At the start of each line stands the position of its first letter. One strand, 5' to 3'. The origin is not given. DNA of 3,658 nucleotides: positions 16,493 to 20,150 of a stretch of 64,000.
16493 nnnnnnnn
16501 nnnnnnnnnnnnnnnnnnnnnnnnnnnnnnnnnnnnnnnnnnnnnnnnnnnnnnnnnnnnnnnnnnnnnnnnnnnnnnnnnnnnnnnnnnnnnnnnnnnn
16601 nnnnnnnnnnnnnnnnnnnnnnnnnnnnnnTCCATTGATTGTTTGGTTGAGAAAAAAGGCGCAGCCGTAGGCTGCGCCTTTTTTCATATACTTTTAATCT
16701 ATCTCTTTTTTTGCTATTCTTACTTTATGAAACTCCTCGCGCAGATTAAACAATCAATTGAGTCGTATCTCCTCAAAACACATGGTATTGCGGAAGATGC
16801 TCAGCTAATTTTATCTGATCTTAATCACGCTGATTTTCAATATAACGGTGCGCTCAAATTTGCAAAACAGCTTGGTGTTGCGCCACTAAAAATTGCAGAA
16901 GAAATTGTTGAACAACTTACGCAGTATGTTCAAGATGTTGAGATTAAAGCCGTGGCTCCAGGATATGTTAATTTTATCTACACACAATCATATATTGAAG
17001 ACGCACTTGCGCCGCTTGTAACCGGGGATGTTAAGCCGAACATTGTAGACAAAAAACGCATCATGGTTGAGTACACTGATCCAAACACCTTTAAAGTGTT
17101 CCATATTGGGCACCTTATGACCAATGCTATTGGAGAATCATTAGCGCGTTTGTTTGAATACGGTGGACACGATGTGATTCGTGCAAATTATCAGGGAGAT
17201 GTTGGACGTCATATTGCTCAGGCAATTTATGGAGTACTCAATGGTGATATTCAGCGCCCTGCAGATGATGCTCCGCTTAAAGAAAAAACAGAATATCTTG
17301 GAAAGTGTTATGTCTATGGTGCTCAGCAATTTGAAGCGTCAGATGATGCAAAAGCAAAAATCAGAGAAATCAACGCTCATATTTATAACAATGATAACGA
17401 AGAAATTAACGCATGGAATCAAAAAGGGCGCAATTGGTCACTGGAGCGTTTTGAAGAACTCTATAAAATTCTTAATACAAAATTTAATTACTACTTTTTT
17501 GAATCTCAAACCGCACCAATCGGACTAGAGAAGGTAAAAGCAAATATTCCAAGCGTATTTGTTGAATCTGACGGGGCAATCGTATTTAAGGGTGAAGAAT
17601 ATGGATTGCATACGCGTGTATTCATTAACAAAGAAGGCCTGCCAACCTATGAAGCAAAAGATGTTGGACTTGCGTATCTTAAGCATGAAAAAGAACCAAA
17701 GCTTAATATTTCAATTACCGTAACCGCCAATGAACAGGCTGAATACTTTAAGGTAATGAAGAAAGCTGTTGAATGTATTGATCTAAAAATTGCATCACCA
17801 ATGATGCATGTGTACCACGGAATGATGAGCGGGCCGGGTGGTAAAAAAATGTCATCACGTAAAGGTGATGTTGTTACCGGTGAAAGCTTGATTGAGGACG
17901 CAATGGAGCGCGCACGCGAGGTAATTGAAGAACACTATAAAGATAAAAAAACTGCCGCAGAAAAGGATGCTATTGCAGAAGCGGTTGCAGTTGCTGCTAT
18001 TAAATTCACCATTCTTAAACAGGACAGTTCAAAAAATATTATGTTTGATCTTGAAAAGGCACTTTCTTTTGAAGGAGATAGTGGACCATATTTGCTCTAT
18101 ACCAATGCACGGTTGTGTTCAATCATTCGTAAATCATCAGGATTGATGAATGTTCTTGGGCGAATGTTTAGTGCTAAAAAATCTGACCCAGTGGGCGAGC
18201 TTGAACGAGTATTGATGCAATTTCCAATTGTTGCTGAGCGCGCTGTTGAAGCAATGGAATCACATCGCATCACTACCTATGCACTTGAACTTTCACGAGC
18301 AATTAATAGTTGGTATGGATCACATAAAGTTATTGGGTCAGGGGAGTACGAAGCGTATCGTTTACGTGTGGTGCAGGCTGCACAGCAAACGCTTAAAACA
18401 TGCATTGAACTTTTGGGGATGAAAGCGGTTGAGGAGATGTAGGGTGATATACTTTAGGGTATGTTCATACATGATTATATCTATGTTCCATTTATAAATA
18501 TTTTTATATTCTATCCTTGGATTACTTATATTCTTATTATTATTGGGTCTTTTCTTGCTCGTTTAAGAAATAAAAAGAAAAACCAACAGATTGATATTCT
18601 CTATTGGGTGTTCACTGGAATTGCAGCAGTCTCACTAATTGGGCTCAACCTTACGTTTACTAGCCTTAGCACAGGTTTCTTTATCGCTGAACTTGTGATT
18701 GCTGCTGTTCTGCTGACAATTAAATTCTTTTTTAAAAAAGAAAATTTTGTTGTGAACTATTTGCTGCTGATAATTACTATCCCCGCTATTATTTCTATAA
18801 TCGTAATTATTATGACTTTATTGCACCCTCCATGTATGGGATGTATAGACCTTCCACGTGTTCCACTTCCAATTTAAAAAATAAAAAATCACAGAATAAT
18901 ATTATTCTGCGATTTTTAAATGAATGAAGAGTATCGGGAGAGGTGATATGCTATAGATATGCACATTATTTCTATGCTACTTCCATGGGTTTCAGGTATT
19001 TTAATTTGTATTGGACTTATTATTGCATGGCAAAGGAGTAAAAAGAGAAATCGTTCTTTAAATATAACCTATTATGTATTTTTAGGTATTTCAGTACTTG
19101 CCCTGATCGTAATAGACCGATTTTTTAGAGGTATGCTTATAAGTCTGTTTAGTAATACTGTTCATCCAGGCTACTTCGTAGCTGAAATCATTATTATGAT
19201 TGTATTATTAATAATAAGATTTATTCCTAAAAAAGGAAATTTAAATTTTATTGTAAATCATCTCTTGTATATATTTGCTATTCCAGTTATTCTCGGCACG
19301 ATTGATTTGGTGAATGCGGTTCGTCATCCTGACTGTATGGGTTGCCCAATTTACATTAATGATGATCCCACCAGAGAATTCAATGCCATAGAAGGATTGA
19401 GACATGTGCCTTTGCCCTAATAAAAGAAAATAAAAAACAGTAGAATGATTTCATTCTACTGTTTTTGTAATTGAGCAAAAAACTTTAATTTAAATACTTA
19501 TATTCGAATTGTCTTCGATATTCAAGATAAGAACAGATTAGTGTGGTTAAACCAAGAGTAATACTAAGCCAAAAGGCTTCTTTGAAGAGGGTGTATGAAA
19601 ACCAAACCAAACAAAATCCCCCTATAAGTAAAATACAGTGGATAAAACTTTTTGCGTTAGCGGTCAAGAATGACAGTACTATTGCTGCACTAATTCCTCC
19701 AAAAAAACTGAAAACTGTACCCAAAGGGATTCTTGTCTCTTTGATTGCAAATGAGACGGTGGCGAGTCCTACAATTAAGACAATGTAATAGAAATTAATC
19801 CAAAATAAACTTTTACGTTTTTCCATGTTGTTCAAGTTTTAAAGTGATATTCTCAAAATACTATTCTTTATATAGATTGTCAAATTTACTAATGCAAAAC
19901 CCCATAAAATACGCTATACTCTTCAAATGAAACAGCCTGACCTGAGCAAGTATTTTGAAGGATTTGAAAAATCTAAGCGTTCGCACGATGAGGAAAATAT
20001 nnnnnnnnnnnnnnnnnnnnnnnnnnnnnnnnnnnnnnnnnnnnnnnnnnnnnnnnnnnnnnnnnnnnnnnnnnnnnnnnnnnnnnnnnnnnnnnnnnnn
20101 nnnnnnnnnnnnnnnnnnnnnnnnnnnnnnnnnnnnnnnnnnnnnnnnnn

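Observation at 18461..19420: Tandem paralogous 4-TM proteins with a C-terminal HPxCMGC...VPLP motif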

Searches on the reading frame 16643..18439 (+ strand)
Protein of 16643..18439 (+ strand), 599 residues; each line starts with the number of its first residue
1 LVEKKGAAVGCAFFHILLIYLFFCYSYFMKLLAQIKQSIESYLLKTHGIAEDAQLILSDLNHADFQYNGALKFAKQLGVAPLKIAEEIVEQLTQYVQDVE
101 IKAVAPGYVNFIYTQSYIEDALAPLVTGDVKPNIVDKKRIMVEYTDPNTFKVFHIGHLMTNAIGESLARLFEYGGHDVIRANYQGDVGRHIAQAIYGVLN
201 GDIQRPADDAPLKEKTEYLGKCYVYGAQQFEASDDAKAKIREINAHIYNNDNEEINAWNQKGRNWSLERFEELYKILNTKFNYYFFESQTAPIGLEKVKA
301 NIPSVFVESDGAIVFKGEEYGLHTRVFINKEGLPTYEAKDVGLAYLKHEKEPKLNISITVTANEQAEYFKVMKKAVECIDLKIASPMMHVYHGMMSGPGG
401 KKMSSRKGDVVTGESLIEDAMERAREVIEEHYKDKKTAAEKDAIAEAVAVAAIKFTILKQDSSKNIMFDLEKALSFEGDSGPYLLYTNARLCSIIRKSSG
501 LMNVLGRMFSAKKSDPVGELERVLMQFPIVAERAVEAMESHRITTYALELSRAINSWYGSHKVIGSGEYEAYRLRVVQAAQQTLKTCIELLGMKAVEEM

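Call 17: search_protein_families(library=pfam, proteins=[window:16643-18439:+], max_evalue=0.001)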
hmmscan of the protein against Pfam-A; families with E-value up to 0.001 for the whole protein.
window:16643-18439:+ (599 aa): 4 families
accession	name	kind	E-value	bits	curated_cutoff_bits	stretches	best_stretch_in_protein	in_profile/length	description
PF00750.26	tRNA-synt_1d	-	2e-45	155.7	23.3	1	131-469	13-348/349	tRNA synthetases class I (R), catalytic domain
PF05746.21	DALR_1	-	2.7e-22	79.5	22.3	1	484-599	1-117/117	DALR anticodon binding domain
PF03485.21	Arg_tRNA_synt_N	-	2.3e-13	51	21.5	1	34-111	2-83/85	Arginyl tRNA synthetase N terminal domain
PF00133.28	tRNA-synt_1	-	0.00018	20.9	22.7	0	368-468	340-413/414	tRNA synthetases class I (I, L, M and V)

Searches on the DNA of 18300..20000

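Call 66: search_rna_families(source=window, start=18300, end=20000, threshold=evalue, max_evalue=1)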
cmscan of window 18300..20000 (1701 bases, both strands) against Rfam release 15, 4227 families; matches with E-value up to 1: 6.
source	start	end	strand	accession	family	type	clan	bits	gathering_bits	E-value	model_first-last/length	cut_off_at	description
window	19349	19469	+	RF02363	Yfr11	Gene; sRNA;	-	24.2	44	0.46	1-144/144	no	Cyanobacterial functional RNA 11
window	19345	19465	+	RF02376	antisense_SR1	Gene; sRNA;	-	22.3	45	0.1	1-210/210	no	SR1 sRNA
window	18850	18942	-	RF03645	mir-9080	Gene; miRNA;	-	22.2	100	0.12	1-108/108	no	mir-9080 microRNA precursor family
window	18888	18913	-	RF00743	mir-308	Gene; miRNA;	-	20.8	60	0.25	1-63/63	no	mir-308 microRNA precursor family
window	18837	18918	+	RF02901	AaHKsRNA41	Gene; sRNA;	-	20.3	97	0.062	1-187/187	no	Aggregatibacter sRNA 41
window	18715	18756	+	RF01913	mir-2778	Gene; miRNA;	-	20.3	86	0.84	1-77/77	no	mir-2778 microRNA precursor family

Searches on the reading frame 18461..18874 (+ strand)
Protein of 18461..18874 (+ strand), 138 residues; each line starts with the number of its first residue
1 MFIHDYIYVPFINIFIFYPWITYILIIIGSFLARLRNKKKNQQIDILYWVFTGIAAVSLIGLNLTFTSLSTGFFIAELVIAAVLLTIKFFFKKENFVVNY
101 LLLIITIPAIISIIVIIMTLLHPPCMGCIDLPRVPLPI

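Call 4: search_protein_families(library=pfam, proteins=[window:18461-18874:+], max_evalue=10)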
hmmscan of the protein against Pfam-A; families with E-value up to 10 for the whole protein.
window:18461-18874:+ (138 aa): 3 families
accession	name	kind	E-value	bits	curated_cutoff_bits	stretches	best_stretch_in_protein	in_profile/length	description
PF01027.25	Bax1-I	-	0.071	13.3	34.1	1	11-118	33-145/207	Inhibitor of apoptosis-promoting Bax1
PF11992.13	TgpA_N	-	0.17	11.3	30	1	10-112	9-120/333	TgpA N-terminal domain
PF14150.11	YesK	-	3.9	8.2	25.2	1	73-120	1-48/81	YesK-like protein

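Call 5: search_protein_families(library=ncbifam, proteins=[window:18461-18874:+], max_evalue=10)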
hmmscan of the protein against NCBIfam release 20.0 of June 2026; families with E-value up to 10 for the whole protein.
window:18461-18874:+ (138 aa): 4 families
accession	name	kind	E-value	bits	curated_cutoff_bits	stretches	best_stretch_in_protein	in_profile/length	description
NF000780.0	PRK00052.4-1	equivalog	0.022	14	547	1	78-115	39-76/327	prolipoprotein diacylglyceryl transferase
TIGR02865.1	spore_II_E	equivalog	1.4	6.8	490.8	1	6-120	51-163/764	stage II sporulation protein E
TIGR04477.1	sorted_by_XrtN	equivalog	2.5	6.1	250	1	11-115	29-136/822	XrtN system VIT domain-containing protein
NF012226.0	AdeS_HK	equivalog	8.2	5.5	500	1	54-117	11-78/353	two-component sensor histidine kinase AdeS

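Call 8: find_homologous_proteins(query=window:18461-18874:+, max_evalue=0.01)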
Query window:18461-18874:+ (138 aa): 1 proteins with E <= 0.01 among 103 candidates.
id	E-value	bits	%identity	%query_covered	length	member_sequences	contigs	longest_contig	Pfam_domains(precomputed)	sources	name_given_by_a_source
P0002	4.5e-80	285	100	100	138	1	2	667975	-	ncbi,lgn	ncbi:MAG TPA: hypothetical protein VGE63_00585 [Candidatus Paceibacterota bacterium]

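Call 13: find_encoding_contigs(protein=P0002, flank=10000, max_places=6)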
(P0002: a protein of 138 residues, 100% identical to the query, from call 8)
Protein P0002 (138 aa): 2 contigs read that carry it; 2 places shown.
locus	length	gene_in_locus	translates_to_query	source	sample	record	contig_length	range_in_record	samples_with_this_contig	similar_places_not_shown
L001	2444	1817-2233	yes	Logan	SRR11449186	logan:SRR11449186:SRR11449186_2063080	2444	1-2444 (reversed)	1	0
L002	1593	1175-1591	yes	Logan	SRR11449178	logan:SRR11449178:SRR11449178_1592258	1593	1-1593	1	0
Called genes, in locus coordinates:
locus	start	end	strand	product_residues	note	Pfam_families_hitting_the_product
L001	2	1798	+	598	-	?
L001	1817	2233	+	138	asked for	-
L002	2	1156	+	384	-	?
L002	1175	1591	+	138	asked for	?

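Call 23: search_protein_families(library=phrogs, proteins=[window:18461-18874:+], max_evalue=1)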
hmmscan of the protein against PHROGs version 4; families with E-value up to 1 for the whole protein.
window:18461-18874:+ (138 aa): 3 families
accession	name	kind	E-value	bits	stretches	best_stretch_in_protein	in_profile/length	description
phrog_22161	-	unknown function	0.18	12.7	1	45-78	17-49/51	-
phrog_15126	-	unknown function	0.48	10.4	1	65-125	84-143/368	-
phrog_34326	-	unknown function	0.49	11.5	1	17-34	19-36/50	-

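Call 59: predict_structure(alignment_id=A4)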
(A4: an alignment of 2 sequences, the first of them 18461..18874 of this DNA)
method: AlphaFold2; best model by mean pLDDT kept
length: 138 residues; sequences in the alignment: 2
mean_pLDDT: 59.7   pTM: 0.40
mean pLDDT of the five models: 59.7, 56.2, 54.1, 53.2, 52.8
residues with pLDDT >= 90: 0; 70-90: 1; 50-70: 122; < 50: 15
segments of 3 or more residues with pLDDT < 50: 129-132, 134-138
pLDDT, mean of each block of 10 residues (from residue 1): 51 59 66 60 60 63 54 64 66 61 67 65 52 43
secondary structure, 60 per line:
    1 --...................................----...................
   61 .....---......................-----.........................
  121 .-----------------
elements in order: H3-37 H42-65 H69-90 H96-121

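Call 70: search_protein_families(library=padloc, proteins=[window:18461-18874:+], max_evalue=1)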
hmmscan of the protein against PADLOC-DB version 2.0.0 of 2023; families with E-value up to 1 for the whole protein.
window:18461-18874:+ (138 aa): 1 family
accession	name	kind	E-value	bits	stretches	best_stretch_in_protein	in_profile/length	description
PDLC01043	CorA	-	0.079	9.6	1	30-120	371-447/457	CorA-like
